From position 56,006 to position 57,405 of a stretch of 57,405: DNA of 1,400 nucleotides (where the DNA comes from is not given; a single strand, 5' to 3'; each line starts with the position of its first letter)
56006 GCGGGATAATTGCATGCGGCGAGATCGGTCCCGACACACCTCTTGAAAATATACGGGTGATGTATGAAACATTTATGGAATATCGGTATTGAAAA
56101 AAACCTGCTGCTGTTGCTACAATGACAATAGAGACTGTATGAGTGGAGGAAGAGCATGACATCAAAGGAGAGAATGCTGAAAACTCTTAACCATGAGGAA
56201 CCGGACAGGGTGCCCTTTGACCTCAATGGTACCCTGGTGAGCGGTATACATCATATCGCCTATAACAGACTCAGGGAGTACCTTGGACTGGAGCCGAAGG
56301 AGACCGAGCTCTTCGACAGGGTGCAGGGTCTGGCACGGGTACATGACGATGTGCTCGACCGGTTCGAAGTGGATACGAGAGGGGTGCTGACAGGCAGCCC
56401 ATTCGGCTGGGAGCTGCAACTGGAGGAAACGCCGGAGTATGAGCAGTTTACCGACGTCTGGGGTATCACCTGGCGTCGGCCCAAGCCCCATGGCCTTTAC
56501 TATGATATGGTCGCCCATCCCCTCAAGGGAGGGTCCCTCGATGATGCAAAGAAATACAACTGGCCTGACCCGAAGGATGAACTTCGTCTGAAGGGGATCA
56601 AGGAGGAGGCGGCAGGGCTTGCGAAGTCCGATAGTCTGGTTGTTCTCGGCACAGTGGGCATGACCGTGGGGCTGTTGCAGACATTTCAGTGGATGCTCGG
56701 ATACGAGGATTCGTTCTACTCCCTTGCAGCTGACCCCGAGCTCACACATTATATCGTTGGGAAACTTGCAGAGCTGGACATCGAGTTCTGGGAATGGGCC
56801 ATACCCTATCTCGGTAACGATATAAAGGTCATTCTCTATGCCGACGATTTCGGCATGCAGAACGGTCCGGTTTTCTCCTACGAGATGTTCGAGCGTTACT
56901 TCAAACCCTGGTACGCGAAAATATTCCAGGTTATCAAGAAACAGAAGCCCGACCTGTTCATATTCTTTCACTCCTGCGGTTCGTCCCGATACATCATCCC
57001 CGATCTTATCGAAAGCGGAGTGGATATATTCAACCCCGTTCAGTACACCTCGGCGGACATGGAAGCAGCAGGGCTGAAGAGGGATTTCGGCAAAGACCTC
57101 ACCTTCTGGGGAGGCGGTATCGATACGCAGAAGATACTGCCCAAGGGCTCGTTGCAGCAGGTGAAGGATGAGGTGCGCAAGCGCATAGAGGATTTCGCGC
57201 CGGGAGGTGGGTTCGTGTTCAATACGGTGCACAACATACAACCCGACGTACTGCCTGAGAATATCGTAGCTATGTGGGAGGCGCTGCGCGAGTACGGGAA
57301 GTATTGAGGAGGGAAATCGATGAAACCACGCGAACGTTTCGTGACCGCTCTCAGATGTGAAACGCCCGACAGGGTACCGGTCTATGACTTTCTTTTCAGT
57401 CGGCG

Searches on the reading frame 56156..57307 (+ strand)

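Call 19: search_protein_families(library=pfam, proteins=[window:56156-57307:+], max_evalue=0.0001)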
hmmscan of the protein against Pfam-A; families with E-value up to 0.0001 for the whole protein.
window:56156-57307:+ (383 aa): 1 family
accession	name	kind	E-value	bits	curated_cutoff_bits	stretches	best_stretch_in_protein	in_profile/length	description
PF01208.23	URO-D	-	6.2e-25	88.4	23.9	1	127-380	101-346/346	Uroporphyrinogen decarboxylase (URO-D)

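Call 69: search_protein_families(library=ncbifam, proteins=[window:56156-57307:+], max_evalue=1e-10)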
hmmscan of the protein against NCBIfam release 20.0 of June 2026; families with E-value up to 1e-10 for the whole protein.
window:56156-57307:+ (383 aa): 0 families
